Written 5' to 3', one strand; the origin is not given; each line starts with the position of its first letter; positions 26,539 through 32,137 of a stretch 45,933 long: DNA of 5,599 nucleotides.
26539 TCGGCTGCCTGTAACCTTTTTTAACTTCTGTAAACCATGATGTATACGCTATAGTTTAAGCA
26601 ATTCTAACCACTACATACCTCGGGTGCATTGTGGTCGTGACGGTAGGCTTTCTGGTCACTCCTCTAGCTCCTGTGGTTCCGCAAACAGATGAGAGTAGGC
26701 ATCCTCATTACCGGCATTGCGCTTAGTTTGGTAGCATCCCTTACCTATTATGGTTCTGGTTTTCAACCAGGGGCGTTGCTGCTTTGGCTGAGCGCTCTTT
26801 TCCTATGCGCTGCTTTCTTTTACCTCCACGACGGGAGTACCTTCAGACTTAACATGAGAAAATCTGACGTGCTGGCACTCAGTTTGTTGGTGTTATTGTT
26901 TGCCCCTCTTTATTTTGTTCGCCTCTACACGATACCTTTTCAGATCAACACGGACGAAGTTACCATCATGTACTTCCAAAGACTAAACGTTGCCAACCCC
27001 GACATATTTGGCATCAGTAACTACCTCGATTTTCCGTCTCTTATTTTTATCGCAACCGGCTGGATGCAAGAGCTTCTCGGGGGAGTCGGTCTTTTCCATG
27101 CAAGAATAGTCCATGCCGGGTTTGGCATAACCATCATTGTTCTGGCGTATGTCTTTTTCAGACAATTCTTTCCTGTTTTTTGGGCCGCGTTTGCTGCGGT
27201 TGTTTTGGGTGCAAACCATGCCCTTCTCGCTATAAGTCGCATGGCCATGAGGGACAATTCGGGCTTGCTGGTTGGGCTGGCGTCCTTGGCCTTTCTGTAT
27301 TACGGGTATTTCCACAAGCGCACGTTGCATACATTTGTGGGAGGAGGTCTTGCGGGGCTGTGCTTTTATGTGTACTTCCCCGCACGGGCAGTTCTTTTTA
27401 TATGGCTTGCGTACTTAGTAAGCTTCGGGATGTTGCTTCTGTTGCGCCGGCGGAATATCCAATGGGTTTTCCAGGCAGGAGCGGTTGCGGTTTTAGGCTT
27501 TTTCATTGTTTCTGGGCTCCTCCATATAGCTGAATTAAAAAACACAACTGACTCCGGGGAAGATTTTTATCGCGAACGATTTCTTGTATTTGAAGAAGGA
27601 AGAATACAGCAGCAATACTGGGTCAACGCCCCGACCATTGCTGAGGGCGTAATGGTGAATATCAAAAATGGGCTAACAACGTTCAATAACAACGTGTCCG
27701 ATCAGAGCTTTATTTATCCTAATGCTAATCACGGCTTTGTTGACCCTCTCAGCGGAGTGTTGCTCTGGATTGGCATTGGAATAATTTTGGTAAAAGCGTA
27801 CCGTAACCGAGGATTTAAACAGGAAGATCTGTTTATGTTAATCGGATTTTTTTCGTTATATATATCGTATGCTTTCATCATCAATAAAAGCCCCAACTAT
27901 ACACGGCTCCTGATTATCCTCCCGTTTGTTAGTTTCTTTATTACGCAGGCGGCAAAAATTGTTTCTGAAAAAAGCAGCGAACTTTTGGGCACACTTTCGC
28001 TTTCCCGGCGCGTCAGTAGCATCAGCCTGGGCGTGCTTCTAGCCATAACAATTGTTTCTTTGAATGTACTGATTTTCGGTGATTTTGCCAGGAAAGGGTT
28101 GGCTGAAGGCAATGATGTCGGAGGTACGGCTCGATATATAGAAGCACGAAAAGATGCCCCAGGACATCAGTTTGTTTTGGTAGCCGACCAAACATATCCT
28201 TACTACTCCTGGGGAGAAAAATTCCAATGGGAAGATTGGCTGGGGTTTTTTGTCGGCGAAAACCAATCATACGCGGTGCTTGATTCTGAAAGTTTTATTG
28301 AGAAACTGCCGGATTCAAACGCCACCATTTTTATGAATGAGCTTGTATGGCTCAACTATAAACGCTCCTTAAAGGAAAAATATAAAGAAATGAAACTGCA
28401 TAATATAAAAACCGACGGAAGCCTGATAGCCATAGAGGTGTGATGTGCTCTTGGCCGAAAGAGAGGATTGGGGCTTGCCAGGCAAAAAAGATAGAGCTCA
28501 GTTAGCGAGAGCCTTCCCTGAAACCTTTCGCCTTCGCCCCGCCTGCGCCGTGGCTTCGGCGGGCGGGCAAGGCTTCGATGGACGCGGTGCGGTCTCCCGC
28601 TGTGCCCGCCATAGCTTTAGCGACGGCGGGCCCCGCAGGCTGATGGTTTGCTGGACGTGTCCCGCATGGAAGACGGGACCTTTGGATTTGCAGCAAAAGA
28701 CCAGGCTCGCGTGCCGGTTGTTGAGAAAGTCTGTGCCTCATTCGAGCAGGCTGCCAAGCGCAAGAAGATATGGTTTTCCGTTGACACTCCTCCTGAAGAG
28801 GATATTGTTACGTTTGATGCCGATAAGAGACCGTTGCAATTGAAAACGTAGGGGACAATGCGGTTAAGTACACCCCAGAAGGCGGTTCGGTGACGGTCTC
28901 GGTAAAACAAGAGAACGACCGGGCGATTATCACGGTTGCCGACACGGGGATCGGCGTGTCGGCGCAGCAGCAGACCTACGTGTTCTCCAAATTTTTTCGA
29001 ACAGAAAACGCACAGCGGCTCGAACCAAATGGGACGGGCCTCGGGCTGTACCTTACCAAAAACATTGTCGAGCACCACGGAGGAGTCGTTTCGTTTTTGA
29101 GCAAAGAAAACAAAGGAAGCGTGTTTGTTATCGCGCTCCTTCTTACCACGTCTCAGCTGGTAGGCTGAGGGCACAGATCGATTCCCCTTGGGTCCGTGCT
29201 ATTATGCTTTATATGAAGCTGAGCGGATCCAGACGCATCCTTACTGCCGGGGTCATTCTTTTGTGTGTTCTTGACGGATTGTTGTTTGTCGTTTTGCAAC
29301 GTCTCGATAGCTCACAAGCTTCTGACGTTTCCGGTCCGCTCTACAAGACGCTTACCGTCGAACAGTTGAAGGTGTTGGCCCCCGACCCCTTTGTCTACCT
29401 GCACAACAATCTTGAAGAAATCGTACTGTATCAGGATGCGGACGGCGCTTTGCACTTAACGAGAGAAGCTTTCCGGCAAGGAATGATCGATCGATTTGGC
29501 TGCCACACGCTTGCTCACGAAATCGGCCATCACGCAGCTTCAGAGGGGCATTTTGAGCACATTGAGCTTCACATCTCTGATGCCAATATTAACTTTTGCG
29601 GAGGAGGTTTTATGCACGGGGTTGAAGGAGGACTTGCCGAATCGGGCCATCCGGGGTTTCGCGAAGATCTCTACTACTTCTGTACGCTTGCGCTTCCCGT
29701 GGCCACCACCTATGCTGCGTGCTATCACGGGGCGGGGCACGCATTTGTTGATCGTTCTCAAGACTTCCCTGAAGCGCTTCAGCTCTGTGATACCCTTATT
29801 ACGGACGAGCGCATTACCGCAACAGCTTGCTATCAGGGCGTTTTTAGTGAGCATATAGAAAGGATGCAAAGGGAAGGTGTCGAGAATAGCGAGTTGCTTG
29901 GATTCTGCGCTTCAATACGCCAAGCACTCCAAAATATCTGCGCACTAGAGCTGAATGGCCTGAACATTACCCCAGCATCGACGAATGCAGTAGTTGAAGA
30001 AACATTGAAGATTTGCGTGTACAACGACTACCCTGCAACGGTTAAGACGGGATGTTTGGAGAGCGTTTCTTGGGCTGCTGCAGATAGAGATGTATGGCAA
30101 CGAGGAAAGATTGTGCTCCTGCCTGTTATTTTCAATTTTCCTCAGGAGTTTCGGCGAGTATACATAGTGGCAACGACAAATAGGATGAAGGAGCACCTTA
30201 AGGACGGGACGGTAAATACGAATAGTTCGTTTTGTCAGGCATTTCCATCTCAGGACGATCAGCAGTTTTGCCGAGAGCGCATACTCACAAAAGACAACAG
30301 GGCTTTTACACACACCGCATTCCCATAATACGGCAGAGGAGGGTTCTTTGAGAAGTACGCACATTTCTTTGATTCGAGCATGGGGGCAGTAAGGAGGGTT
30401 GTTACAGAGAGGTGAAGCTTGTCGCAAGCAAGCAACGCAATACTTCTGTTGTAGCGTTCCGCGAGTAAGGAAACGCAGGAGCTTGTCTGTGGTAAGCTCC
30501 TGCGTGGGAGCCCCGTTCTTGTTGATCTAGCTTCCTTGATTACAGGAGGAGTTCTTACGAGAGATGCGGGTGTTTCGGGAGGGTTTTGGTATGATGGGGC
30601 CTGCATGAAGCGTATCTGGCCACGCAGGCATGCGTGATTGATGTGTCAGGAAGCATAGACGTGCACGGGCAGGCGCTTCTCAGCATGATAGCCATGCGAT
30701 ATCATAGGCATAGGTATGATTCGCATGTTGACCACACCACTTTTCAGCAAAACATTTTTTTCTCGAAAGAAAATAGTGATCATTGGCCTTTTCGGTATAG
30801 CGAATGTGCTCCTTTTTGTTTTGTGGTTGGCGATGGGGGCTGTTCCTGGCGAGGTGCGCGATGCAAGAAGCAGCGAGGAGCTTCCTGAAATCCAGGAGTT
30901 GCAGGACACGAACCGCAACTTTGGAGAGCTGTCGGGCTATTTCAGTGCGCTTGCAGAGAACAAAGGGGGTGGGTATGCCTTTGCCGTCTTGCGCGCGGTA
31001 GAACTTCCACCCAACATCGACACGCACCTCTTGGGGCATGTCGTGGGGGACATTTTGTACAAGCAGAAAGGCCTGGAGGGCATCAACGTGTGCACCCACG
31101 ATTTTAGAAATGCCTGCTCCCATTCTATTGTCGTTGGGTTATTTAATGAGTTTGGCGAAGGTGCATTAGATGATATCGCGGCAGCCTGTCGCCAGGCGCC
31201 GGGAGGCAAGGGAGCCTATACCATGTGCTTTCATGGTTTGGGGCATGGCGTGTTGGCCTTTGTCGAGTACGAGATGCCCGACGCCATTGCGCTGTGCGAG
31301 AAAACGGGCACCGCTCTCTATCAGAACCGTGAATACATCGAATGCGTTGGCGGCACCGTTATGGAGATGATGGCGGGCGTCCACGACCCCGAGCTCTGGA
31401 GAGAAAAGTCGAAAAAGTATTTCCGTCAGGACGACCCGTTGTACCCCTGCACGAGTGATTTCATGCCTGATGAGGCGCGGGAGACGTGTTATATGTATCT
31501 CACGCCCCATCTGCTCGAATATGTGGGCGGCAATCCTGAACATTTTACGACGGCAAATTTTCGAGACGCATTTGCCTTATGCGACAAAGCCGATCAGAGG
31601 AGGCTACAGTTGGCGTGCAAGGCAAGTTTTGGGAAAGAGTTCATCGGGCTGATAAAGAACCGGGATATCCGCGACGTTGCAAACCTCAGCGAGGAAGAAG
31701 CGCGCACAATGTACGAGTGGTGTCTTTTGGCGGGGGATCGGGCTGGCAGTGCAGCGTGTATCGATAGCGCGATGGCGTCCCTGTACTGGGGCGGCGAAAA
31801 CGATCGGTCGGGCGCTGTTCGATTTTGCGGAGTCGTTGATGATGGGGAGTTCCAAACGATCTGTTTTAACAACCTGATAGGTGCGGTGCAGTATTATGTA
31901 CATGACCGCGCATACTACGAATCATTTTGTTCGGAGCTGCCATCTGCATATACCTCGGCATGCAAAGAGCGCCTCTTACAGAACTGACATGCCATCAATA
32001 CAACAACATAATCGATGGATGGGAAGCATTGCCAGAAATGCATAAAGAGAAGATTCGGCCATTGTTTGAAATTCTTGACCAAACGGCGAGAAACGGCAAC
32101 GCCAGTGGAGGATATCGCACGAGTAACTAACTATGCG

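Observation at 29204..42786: Eight-gene array of an unrecognised Cys-pair / His-motif helical-repeat exoprotein family (CHR)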

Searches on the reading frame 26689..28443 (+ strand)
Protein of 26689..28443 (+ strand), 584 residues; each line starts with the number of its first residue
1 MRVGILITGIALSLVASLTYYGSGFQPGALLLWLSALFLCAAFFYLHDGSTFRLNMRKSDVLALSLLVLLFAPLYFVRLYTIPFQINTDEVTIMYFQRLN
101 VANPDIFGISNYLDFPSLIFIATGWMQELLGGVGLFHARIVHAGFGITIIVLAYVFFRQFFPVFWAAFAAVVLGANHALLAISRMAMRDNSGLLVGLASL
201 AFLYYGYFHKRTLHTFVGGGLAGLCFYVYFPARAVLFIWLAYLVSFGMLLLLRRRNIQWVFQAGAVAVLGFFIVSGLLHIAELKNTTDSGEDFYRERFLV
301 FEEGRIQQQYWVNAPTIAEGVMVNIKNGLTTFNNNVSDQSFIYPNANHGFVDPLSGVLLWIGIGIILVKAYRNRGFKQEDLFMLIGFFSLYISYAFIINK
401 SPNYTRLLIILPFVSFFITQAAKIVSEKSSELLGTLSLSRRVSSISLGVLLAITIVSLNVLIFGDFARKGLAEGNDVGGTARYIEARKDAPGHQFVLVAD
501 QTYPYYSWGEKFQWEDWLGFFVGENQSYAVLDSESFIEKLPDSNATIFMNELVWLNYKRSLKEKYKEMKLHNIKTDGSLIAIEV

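Call 15: search_protein_families(library=pfam, proteins=[window:26689-28443:+], max_evalue=0.01)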
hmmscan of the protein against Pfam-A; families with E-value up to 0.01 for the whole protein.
window:26689-28443:+ (584 aa): 0 families

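Call 44: search_protein_families(library=pfam, proteins=[window:26689-28443:+], max_evalue=5)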
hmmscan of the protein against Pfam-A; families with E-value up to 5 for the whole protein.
window:26689-28443:+ (584 aa): 2 families
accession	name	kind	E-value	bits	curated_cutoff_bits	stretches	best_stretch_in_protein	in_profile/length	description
PF10958.13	DUF2759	-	0.12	12.6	22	1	240-280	5-46/51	Protein of unknown function (DUF2759)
PF00662.26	Proton_antipo_N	-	2.3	8.6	24.5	1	436-463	9-36/51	NADH-Ubiquinone oxidoreductase (complex I), chain 5 N-terminus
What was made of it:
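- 26689..28443 (+): GT39/PMT_2-type GT-C glycosyltransferase (584 aa, polytopic, NTDEV 'DE' motif); conserved neighbour of the family. The window copy itself has no Pfam hit (calls 15, 44).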

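Call 45: search_solved_structures(query=window:26689-28443:+, max_evalue=5)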
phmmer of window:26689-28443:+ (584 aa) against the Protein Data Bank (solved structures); distinct sequences matched with E-value up to 5: 0.

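Call 48: find_homologous_proteins(query=window:26689-28443:+, max_evalue=0.001)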
Query window:26689-28443:+ (584 aa): 110 proteins with E <= 0.001 among 8000 candidates.
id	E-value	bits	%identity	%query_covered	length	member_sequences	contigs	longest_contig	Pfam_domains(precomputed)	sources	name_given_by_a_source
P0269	0.0e+0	1297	100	100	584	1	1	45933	-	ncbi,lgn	ncbi:MAG: hypothetical protein WD850_00680 [Candidatus Spechtbacterales bacterium]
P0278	8.3e-159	548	46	93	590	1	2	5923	-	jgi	jgi:hypothetical protein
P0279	1.8e-156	540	47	99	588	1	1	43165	-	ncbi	-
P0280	1.7e-152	527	45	99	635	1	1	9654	PF13231.13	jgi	jgi:4-amino-4-deoxy-L-arabinose transferase-like glycosyltransferase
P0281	1.2e-151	524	43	97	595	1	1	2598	-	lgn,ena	-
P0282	7.2e-146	505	42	100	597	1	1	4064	-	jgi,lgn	-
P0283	7.7e-146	505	44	99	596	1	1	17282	-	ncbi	-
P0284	8.4e-143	495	45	88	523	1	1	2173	-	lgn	-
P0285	1.1e-141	492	44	100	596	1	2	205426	PF13231.13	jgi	jgi:4-amino-4-deoxy-L-arabinose transferase-like glycosyltransferase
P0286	9.4e-141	489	46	87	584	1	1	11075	PF13231.13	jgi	jgi:4-amino-4-deoxy-L-arabinose transferase-like glycosyltransferase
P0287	1.6e-140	488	44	99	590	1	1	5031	PF13231.13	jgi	jgi:Dolichyl-phosphate-mannose-protein mannosyltransferase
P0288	2.0e-138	481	44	100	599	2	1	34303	PF13231.13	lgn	-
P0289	1.5e-137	478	43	99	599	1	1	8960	PF02366.25,PF13231.13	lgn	-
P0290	2.0e-137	478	44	90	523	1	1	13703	-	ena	-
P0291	6.9e-137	476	45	90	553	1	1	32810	-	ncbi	-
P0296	2.4e-131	457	44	87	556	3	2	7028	PF13231.13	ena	-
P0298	3.3e-128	447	40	100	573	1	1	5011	PF02366.25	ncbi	-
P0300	1.7e-127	445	41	99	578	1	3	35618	PF13231.13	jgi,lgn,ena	-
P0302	9.3e-127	442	39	99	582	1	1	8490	PF02366.25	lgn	-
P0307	6.8e-125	436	41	99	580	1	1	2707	PF02366.25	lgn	-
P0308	1.2e-124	435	41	96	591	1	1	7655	PF13231.13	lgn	-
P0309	4.6e-124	433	43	89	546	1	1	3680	PF13231.13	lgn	-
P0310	8.5e-124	433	42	96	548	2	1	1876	PF13231.13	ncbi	ncbi:MAG: glycosyltransferase family 39 protein, partial [Patescibacteria group bacterium]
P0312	1.6e-123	432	41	100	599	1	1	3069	PF02366.25,PF13231.13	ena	-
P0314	5.5e-123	430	39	99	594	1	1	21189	PF13231.13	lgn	-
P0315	1.1e-122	429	41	100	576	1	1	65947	PF13231.13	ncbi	-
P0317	8.2e-122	426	40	99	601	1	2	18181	PF13231.13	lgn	-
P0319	1.5e-120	422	41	91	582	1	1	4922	PF13231.13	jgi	jgi:hypothetical protein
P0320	1.7e-120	422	40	98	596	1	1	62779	PF02366.25,PF13231.13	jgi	jgi:4-amino-4-deoxy-L-arabinose transferase-like glycosyltransferase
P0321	2.2e-120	421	39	97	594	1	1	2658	PF02366.25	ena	-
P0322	4.1e-119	417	39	97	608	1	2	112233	PF02366.25,PF13231.13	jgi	jgi:4-amino-4-deoxy-L-arabinose transferase-like glycosyltransferase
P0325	1.2e-118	416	39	90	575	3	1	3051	PF13231.13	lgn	-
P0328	6.9e-118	413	40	97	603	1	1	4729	PF13231.13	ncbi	-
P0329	2.3e-117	411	39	99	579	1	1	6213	PF02366.25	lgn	-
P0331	1.1e-116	409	39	99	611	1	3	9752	PF02366.25,PF13231.13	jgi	jgi:hypothetical protein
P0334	3.9e-114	401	38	99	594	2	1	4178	PF13231.13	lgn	-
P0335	4.0e-114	401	38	99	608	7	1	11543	PF13231.13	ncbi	-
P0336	4.9e-114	400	40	90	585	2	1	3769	PF13231.13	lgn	-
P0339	1.4e-113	399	38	98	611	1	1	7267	PF13231.13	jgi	jgi:hypothetical protein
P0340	1.7e-113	399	39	98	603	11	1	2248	PF13231.13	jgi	jgi:hypothetical protein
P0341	5.1e-113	397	37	99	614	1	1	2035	PF13231.13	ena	-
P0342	1.7e-112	395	38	98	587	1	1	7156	PF13231.13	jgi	jgi:hypothetical protein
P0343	1.9e-112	395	38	99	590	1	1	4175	PF13231.13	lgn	-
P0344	3.3e-112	394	38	98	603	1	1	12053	PF13231.13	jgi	jgi:hypothetical protein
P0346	4.4e-112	394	38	99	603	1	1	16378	PF02366.25,PF13231.13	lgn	-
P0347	5.3e-112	394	39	98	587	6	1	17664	PF13231.13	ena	-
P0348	9.1e-112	393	37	99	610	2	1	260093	PF13231.13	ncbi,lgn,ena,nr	ncbi:MAG TPA: glycosyltransferase family 39 protein [Gaiellaceae bacterium]|nr:glycosyltransferase f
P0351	3.2e-111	391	38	99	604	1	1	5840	PF13231.13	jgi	jgi:4-amino-4-deoxy-L-arabinose transferase-like glycosyltransferase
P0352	5.5e-111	390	39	98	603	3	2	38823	PF13231.13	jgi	jgi:hypothetical protein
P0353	6.9e-111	390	38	99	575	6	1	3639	PF02366.25,PF13231.13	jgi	jgi:Dolichyl-phosphate-mannose-protein mannosyltransferase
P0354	8.7e-111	390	38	99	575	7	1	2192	PF02366.25,PF13231.13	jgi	jgi:hypothetical protein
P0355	1.4e-110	389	43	78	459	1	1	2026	PF13231.13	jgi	jgi:4-amino-4-deoxy-L-arabinose transferase-like glycosyltransferase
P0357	5.0e-110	387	37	98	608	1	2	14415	PF13231.13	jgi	-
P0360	1.4e-108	382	34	99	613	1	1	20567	PF13231.13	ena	-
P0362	3.6e-108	381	38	98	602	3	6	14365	PF02366.25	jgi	jgi:hypothetical protein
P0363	6.4e-108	380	36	99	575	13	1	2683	PF13231.13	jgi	jgi:hypothetical protein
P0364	1.0e-106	376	36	99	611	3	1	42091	PF13231.13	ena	-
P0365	1.4e-106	376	37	99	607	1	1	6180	PF13231.13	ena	-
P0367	4.3e-106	374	36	99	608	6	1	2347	PF13231.13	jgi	-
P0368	5.1e-106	374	35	99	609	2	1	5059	PF13231.13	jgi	jgi:hypothetical protein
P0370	1.8e-105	372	36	99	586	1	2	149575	PF02366.25,PF13231.13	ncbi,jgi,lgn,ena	-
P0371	5.5e-105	370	38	100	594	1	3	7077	PF13231.13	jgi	jgi:hypothetical protein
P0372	5.9e-105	370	37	99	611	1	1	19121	PF13231.13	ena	-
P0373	1.7e-104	369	38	99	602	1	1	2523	PF13231.13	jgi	-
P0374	2.5e-104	368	37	99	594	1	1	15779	PF02366.25,PF13231.13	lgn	-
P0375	7.2e-103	363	37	98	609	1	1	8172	PF13231.13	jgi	jgi:hypothetical protein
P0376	1.6e-102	362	36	100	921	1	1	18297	PF00515.35,PF13424.13,PF13176.13,PF13428.13,PF13181.13,PF07719.24,PF13374.13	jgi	jgi:tetratricopeptide (TPR) repeat protein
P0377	2.1e-102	362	38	92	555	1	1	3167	PF02366.25,PF13231.13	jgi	jgi:4-amino-4-deoxy-L-arabinose transferase-like glycosyltransferase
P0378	8.7e-101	357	36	99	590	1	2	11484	PF13231.13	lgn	-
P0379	9.6e-101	356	36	97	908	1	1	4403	PF13231.13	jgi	jgi:4-amino-4-deoxy-L-arabinose transferase-like glycosyltransferase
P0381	1.4e-98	349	37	85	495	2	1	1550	PF02366.25,PF13231.13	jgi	jgi:4-amino-4-deoxy-L-arabinose transferase-like glycosyltransferase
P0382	1.1e-96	343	35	97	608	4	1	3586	PF02366.25,PF13231.13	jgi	jgi:Dolichyl-phosphate-mannose-protein mannosyltransferase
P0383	3.6e-90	321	35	88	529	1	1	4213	PF02366.25,PF13231.13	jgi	jgi:4-amino-4-deoxy-L-arabinose transferase-like glycosyltransferase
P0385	2.9e-61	226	39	53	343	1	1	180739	PF13231.13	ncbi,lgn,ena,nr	ncbi:MAG: hypothetical protein G01um101430_356 [Parcubacteria group bacterium Gr01-1014_30]|nr:MAG: 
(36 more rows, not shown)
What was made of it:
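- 26689..28443 (+): Homologs at 35-47 % identity carry PF13231/PF02366 and are named ArnT-like, Dol-P-Man protein mannosyltransferase or GT39 (call 48).
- On GT39 / PMT_2 GT-C glycosyltransferase (neighbour 26689-28443): Homologs at 35-47 % identity carry PF13231/PF02366 (call 48).
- One GT39 homolog is fused to TPR repeats (P0376, call 48).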

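Call 84: find_related_loci(query=A7, collection=metagenome_contigs, flank=6000)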
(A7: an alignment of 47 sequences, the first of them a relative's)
Query A7 (584 aa) in metagenome_contigs; peptide patterns used: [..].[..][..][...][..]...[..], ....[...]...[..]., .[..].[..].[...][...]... (x = any residue, [..] = any of these).
532 stretches matched a pattern; 143 encode a relative of the query (tblastn E <= 1e-3); the best 80 are kept; 80 distinct loci.
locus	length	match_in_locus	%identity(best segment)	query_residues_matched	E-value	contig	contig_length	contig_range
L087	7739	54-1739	42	1-584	9e-139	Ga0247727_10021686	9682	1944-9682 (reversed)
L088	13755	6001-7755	42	8-584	9e-138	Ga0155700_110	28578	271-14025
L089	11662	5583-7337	42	8-584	9e-138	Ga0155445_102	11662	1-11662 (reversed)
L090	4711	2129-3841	44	5-583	4e-139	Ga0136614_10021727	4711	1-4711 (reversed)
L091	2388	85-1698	42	50-584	6e-139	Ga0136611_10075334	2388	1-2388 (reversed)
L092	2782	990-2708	40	6-584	2e-136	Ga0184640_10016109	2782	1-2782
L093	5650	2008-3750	41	3-584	3e-129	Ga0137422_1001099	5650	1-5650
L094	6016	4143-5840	41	7-584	3e-127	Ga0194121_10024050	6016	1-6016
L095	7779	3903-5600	41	7-584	5e-127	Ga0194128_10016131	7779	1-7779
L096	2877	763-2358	44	57-584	2e-131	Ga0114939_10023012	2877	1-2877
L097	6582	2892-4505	40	51-584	7e-124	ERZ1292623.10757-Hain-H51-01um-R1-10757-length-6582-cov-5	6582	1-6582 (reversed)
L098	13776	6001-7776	37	5-584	3e-122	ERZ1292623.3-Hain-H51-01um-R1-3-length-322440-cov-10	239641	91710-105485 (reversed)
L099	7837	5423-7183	39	8-584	8e-122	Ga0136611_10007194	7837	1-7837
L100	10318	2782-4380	41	58-584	3e-121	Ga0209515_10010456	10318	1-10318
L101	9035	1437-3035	41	58-584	3e-121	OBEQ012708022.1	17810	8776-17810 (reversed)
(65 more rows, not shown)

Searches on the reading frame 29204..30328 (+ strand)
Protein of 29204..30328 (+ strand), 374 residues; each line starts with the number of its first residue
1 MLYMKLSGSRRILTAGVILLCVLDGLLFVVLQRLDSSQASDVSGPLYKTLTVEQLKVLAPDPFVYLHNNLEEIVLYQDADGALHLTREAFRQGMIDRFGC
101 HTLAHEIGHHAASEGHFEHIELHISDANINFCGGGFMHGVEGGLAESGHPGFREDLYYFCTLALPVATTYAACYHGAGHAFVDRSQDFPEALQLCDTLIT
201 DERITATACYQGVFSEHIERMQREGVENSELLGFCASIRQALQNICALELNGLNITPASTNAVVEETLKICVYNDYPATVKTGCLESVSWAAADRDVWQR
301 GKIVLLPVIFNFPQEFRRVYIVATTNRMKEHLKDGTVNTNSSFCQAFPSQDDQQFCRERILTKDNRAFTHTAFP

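Call 3: search_protein_families(library=pfam, proteins=[window:29204-30328:+], max_evalue=1)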
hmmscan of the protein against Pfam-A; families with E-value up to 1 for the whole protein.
window:29204-30328:+ (374 aa): 0 families

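Call 4: search_protein_families(library=ncbifam, proteins=[window:29204-30328:+], max_evalue=1)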
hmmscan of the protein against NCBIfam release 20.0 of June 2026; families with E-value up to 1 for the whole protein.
window:29204-30328:+ (374 aa): 1 family
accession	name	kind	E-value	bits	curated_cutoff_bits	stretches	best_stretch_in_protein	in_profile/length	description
NF053713.1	helicas_STM2767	equivalog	0.071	11.5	550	1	180-221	321-363/665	STM2767 family DEAD/DEAH box helicase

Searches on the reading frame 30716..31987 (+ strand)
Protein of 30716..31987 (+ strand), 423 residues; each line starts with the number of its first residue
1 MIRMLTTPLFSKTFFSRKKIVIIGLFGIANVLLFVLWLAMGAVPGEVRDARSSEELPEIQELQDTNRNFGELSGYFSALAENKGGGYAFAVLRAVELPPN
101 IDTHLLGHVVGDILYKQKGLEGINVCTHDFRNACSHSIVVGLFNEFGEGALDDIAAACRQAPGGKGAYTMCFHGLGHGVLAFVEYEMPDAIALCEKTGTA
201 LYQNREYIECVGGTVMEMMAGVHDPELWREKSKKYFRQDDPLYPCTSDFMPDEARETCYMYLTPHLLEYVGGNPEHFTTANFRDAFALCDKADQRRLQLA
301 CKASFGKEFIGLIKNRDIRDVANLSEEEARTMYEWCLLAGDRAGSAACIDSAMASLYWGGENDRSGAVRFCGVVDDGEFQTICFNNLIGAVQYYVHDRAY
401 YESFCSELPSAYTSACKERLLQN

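Call 3: search_protein_families(library=pfam, proteins=[window:30716-31987:+], max_evalue=1)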
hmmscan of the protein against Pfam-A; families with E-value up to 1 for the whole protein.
window:30716-31987:+ (423 aa): 2 families
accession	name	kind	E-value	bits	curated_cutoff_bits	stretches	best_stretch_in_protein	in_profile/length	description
PF19947.4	DUF6409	-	0.043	14.3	27.2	1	5-68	20-84/122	Family of unknown function (DUF6409)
PF20043.4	DUF6445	-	0.2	12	24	1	223-301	25-106/224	Family of unknown function (DUF6445)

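Call 4: search_protein_families(library=ncbifam, proteins=[window:30716-31987:+], max_evalue=1)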
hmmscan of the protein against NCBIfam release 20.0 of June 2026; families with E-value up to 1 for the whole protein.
window:30716-31987:+ (423 aa): 1 family
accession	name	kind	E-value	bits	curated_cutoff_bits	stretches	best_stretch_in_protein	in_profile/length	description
NF047641.1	FFLEE_fam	subfamily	0.066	12.8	55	1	270-330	97-154/198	FFLEELY motif protein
